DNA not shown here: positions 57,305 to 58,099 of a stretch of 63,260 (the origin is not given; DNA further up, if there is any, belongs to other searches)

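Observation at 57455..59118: Translationally coupled ABC-type ATPase plus 164-aa orphan partner appended to the psd-hisS operon: candidate two-gene defence-like module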

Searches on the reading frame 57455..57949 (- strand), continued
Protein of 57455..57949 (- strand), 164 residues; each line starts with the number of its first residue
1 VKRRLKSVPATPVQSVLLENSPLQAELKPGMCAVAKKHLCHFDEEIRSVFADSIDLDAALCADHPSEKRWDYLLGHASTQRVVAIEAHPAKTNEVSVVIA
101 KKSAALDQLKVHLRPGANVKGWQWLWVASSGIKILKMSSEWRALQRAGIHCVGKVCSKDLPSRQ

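Call 40: fold_search(model_id=the predicted structure, library=pdb)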
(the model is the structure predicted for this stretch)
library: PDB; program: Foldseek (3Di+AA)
matches with E <= 10: 490; with E <= 0.001: 0
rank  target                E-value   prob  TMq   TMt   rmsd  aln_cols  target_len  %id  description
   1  6xl1_A                4.8e-03  0.99  0.30  0.15   4.7        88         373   15  crystal structure of cA4-activated Card1(D294N) (released 2020-12-30)
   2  8bao_B                1.2e-02  0.98  0.29  0.15   4.0        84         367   12  Dysgonamonadaceae bacterium CRISPR ancillary nuclease 2 (released 2022-11-30)
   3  8bao_A                1.9e-02  0.97  0.29  0.14   4.0        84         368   12  Dysgonamonadaceae bacterium CRISPR ancillary nuclease 2 (released 2022-11-30)
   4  9u49_A                2.7e-02  0.98  0.33  0.15   4.0        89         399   16  crystal structure of Cdn1 in complex with cA4 (released 2026-02-04)
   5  8q3y_A                2.5e-01  0.44  0.30  0.13   4.3        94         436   10  Crystal structure of apo Can2 from Thermoanaerobacter brockii (released 2023-11-22)
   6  5w0z_A                2.7e-01  0.28  0.22  0.09   5.9        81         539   16  Crystal structure of MBP fused activation-induced cytidine deaminase (AID) (released 2017-08-16)
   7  3vqb_A                2.7e-01  0.20  0.22  0.24   9.0       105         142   10  HIV-1 IN core domain in complex with 6-fluoro-4H-1,3-benzodioxine-8-carboxylic acid (released 2013-01-30)
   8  7bdv_A                2.7e-01  0.18  0.33  0.17  17.3       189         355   13  Structure of Can2 from Sulfobacillus thermosulfidooxidans in complex with cyclic tetra-adenylate (cA4) (released 2021-03-03)
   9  2x6s_B                2.7e-01  0.13  0.19  0.18   7.1        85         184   18  Human foamy virus integrase - catalytic core. Magnesium-bound structure. (released 2010-08-11)
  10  8z4i_A                2.8e-01  0.54  0.28  0.13   5.1        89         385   12  crystal structure of Cdn1 in complex with cA3 (released 2026-02-04)
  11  7bdv_B                3.0e-01  0.69  0.34  0.17   3.6        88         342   15  Structure of Can2 from Sulfobacillus thermosulfidooxidans in complex with cyclic tetra-adenylate (cA4) (released 2021-03-03)
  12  8q3z_A                3.6e-01  0.41  0.30  0.13   4.0        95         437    8  Crystal structure of cA4-bound Can2 from Thermoanaerobacter brockii (released 2023-11-22)
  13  6x91_D                3.6e-01  0.18  0.23  0.09   6.7        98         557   10  Crystal structure of MBP-fused human APOBEC1 (released 2020-12-09)
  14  4jn9_A                3.9e-01  0.18  0.24  0.14  17.4       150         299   11  Crystal structure of the DepH (released 2014-04-09)
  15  8q42_B                4.1e-01  0.41  0.31  0.13   3.9        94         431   11  Crystal structure of cA4-bound Can2 (E341A) in complex with oligo-A DNA (released 2023-11-22)
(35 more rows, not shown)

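Call 51: search_protein_families(library=padloc, proteins=[L055:4857-8720:+, L055:1818-4853:+, L065:10379-13954:-, L035:6297-10031:+, L023:4383-8492:-, L053:10487-14011:+, L061:4805-8251:+], max_evalue=1e-20)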
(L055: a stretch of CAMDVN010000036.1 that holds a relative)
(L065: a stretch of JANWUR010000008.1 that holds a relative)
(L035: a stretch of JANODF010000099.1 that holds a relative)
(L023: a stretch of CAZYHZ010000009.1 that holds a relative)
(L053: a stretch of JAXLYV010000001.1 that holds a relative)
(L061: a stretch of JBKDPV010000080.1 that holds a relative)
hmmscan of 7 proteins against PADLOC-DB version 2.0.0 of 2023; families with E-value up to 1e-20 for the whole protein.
L055:4857-8720:+ (1287 aa): 13 families
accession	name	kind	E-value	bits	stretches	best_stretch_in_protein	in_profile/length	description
PDLC02643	DrmMI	-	1.4e-68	229.9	1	451-773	549-880/1347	DrmMI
PDLC02638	DrmMI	-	7e-50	168.1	1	450-773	547-883/935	DrmMI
PDLC03613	REase_MTase_IIG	-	1.6e-41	140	1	739-1118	723-1089/1250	Type IIG restriction enzyme-methyltransferase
PDLC03622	REase_MTase_IIG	-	4.2e-32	108.5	0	520-595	570-645/1524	Type IIG restriction enzyme-methyltransferase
PDLC03611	REase_MTase_IIG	-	2.6e-31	106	0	452-594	512-654/1532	Type IIG restriction enzyme-methyltransferase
PDLC03620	REase_MTase_IIG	-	2.5e-29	99.6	0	543-596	675-728/1378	Type IIG restriction enzyme-methyltransferase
PDLC03618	REase_MTase_IIG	-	1.4e-26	90.1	0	543-595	662-714/1429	Type IIG restriction enzyme-methyltransferase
PDLC02639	DrmMI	-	1.8e-26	90.7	1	456-641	249-430/803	DrmMI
PDLC02645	DrmMI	-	7e-26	88.7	0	543-597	662-716/772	DrmMI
PDLC02644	DrmMI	-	1.7e-25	87.2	0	543-596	178-231/988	DrmMI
PDLC02646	DrmMI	-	1e-24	84.8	0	514-600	20-104/792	DrmMI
PDLC03614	REase_MTase_IIG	-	1.2e-22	77.4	0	451-595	522-682/1584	Type IIG restriction enzyme-methyltransferase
PDLC03629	REase_MTase_IIG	-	7.9e-22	74.9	0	489-593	426-535/1182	Type IIG restriction enzyme-methyltransferase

L055:1818-4853:+ (1011 aa): 19 families
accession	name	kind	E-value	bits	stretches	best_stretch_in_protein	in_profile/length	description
PDLC02853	DpdE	-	2.3e-194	646.1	1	21-1008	6-972/985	DpdE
PDLC02621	DrmD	-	9.7e-84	280.3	1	17-659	10-671/1040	DrmD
PDLC02500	BrxHI|BrxHII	-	1.6e-55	187.2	1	118-657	90-611/933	BrxHI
PDLC02572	DrmA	-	3e-54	182.4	1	18-637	12-644/1043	DrmA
PDLC00659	HmaA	-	5.5e-54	181.5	1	114-619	100-613/1176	SNF2 helicase / DEAD-box helicase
PDLC02504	BrxHI|BrxHII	-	9e-53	177.5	1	96-660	87-622/971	BrxHII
PDLC02632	DrmD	-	5.2e-49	165.3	1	115-624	122-632/662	DrmD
PDLC02623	DrmD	-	2.2e-46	156.1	1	120-303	103-297/1040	DrmD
PDLC02633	DrmD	-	1.8e-43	146.6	1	108-634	119-648/839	DrmD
PDLC02620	DrmD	-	2.3e-42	143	1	109-657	90-615/1060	DrmD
PDLC02843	DpdE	-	6.9e-42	141.4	1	99-325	139-337/1091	DpdE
PDLC02840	DpdE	-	1.6e-40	137.3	0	238-327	255-344/1091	DpdE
PDLC02193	PLD_Helicase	-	4.6e-32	109.1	0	475-648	650-827/905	-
PDLC02619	DrmD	-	5.5e-32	108.8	0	105-373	19-281/872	DrmD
PDLC02624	DrmD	-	2.4e-29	100.4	1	157-629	3-476/652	DrmD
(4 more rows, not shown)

L065:10379-13954:- (1191 aa): 0 families

L035:6297-10031:+ (1244 aa): 0 families

L023:4383-8492:- (1369 aa): 0 families

L053:10487-14011:+ (1174 aa): 0 families

L061:4805-8251:+ (1148 aa): 13 families
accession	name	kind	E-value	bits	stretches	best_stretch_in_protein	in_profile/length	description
PDLC02643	DrmMI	-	1e-73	246.9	1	474-803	549-887/1347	DrmMI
PDLC02638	DrmMI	-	7e-51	171.4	1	473-795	547-882/935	DrmMI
PDLC03613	REase_MTase_IIG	-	2.6e-37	126.1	0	762-1132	723-1079/1250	Type IIG restriction enzyme-methyltransferase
PDLC03622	REase_MTase_IIG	-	6.6e-34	114.5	0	542-618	569-645/1524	Type IIG restriction enzyme-methyltransferase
PDLC03611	REase_MTase_IIG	-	2.5e-32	109.4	0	475-617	512-654/1532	Type IIG restriction enzyme-methyltransferase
PDLC03618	REase_MTase_IIG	-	7.8e-27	91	0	566-618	662-714/1429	Type IIG restriction enzyme-methyltransferase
PDLC02645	DrmMI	-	1.1e-26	91.3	0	566-620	662-716/772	DrmMI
PDLC02646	DrmMI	-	2.1e-26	90.3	0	537-624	20-105/792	DrmMI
PDLC02639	DrmMI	-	1.5e-25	87.6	1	479-656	249-422/803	DrmMI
PDLC02644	DrmMI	-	2.9e-25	86.4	0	472-619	57-231/988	DrmMI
PDLC03614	REase_MTase_IIG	-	4.9e-24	82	0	474-618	522-682/1584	Type IIG restriction enzyme-methyltransferase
PDLC03620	REase_MTase_IIG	-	1.1e-23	80.8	0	565-619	673-728/1378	Type IIG restriction enzyme-methyltransferase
PDLC03629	REase_MTase_IIG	-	1.3e-22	77.5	0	475-616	376-535/1182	Type IIG restriction enzyme-methyltransferase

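Call 56: find_related_loci(query=A4, collection=viral_contigs, flank=8000)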
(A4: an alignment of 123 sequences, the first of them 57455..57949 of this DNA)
Query A4 (164 aa) in viral_contigs; peptide patterns used: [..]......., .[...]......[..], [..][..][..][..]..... (x = any residue, [..] = any of these).
4 stretches matched a pattern; 1 encode a relative of the query (tblastn E <= 1e-3); 1 distinct loci.
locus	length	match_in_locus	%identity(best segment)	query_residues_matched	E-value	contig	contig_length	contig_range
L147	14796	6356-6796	43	13-160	3e-38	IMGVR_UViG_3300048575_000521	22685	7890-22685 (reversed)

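Call 60: search_protein_families(library=padloc, proteins=[L001:8339-9859:+, L001:9902-10387:+, L001:10335-11264:+, L001:11248-12210:+], max_evalue=0.00001)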
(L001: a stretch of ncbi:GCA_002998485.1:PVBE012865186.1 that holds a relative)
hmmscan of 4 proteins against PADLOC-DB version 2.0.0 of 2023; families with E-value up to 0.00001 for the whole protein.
L001:8339-9859:+ (506 aa): 0 families

L001:9902-10387:+ (161 aa): 1 family
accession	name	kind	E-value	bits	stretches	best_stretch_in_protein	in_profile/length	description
PDLC04711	PDC-M56B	-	2.4e-16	58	1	7-124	28-145/151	-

L001:10335-11264:+ (309 aa): 9 families
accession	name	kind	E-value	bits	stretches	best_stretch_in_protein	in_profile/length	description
PDLC02270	AbiEi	-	6.2e-63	210.3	1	45-300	3-259/265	AbiEi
PDLC02269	AbiEi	-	5.3e-28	96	1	49-301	7-243/251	AbiEi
PDLC02287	AbiEi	-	5.3e-27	93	1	50-299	8-241/253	AbiEi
PDLC02267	AbiEi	-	1.2e-20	72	1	51-293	17-239/252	AbiEi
PDLC02276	AbiEi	-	1.5e-10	39.1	1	66-222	26-177/270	AbiEi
PDLC02271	AbiEi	-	1.9e-10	38.4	1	51-298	20-261/263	AbiEi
PDLC02266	AbiEi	-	2.9e-08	31.4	1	51-293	14-249/258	AbiEi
PDLC02225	AbiEi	-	1.9e-07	29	1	73-206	31-149/198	AbiEi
PDLC02282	AbiEi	-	6.4e-06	23.7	1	50-257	13-215/260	AbiEi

L001:11248-12210:+ (320 aa): 11 families
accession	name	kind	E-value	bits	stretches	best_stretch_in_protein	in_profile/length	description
PDLC02305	AbiEii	-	4.9e-90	299.9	1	1-312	1-306/306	AbiEii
PDLC02290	AbiEii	-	8.4e-29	99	1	42-314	22-272/290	AbiEii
PDLC02304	AbiEii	-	3.6e-20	71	1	5-194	4-191/260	AbiEii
PDLC02324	AbiEii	-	1.3e-13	49.3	1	28-73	10-54/231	AbiEii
PDLC02317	AbiEii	-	1.4e-13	48.6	1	4-194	3-206/396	AbiEii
PDLC02294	AbiEii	-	5.1e-12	44.2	1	22-193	22-188/260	AbiEii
PDLC02318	AbiEii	-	4.3e-09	34.2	1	26-205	24-195/280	AbiEii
PDLC02291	AbiEii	-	5.5e-08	30.5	1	18-191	24-201/310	AbiEii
PDLC02323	AbiEii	-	7.2e-08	30.3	1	7-187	6-180/248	AbiEii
PDLC02307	AbiEii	-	1.5e-06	26.2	0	41-84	19-61/219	AbiEii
PDLC02293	AbiEii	-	7.9e-06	23.6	0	33-71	31-67/270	AbiEii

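Call 65: fold_search(model_id=the predicted structure, library=viral)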
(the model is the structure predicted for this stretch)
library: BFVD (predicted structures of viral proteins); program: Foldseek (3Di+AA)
matches with E <= 10: 489; with E <= 0.001: 0
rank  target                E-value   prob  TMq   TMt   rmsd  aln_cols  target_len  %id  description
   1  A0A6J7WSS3            3.7e-03  0.98  0.32  0.36   6.4       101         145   18  Uncharacterized protein [uncultured Caudovirales phage]
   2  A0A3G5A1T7            1.9e-02  0.66  0.39  0.37  13.7       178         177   15  Uncharacterized protein [Gaeavirus sp.]
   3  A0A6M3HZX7            2.5e-02  0.87  0.30  0.39   4.4        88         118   17  (no name in the UniProt tables at hand)
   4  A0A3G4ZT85            3.0e-02  0.96  0.33  0.25   3.7        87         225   11  Uncharacterized protein [Edafosvirus sp.]
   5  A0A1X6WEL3            3.9e-02  0.57  0.28  0.22   8.9       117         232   14  (no name in the UniProt tables at hand)
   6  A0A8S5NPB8            5.7e-02  0.91  0.34  0.20   4.1        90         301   11  Restriction endonuclease [Siphoviridae sp. ctGMq5]
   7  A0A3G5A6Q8            6.5e-02  0.82  0.33  0.18   4.9        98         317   13  Uncharacterized protein [Hyperionvirus sp.]
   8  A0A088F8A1            7.9e-02  0.80  0.31  0.34   5.1        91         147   12  (no name in the UniProt tables at hand)
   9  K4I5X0                7.9e-02  0.60  0.27  0.22   6.0        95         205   10  Uncharacterized protein [Salmonella phage STML-198]
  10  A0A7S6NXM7            1.2e-01  0.57  0.36  0.31   6.6       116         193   13  Uncharacterized protein [Bathycoccus sp. RCC716 virus 1]
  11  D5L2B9                1.2e-01  0.41  0.27  0.25   5.3        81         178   17  Restriction endonuclease type IV Mrr domain-containing protein [uncultured virus]
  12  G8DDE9                1.4e-01  0.57  0.37  0.35   5.4       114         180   18  (no name in the UniProt tables at hand)
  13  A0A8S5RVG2            1.5e-01  0.41  0.25  0.21   5.2        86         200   10  PD-(D/E)XK nuclease superfamily protein [Siphoviridae sp. ctHip2]
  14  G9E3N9                1.5e-01  0.28  0.31  0.17  10.1       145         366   12  (no name in the UniProt tables at hand)
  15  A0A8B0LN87            1.6e-01  0.60  0.29  0.31   4.4        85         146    9  Uncharacterized protein [uncultured archaeal virus]
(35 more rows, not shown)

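Call 79: search_protein_families(library=pfam, alignment_id=A3, max_evalue=1)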
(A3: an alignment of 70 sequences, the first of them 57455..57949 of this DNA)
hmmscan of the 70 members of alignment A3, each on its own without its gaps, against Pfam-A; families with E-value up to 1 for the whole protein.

A. member 1, window:57455-57949:- (164 aa): 0 families

B. families by the number of members that match (of 70 scanned): 25 families
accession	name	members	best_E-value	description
PF08240.17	ADH_N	3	0.011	Alcohol dehydrogenase GroES-like domain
PF14789.11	THDPS_M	2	0.094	Tetrahydrodipicolinate N-succinyltransferase middle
PF24746.1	DUF7694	1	0.0017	Domain of unknown function (DUF7694)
PF01774.22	UreD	1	0.012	UreD urease accessory protein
PF17291.7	M60-like_N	1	0.019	N-terminal domain of M60-like peptidases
PF01479.30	S4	1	0.035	S4 domain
PF12566.14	DUF3748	1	0.037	Protein of unknown function (DUF3748)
PF24447.1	RE_BanI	1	0.04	Type II restriction enzyme BanI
PF21949.1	NoBody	1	0.065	Negative regulator of P-body association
PF23487.1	Ig_TMEM132_6th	1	0.066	TMEM132 sixth domain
PF11229.14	Focadhesin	1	0.077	Focadhesin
PF04299.18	FMN_bind_2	1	0.093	Putative FMN-binding domain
PF16988.10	Vps36-NZF-N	1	0.11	Vacuolar protein sorting 36 NZF-N zinc-finger domain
PF25194.1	DPC3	1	0.13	Diatom pyrenoid component 3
PF20011.4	fvmJAB_N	1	0.13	JAB N-terminal domain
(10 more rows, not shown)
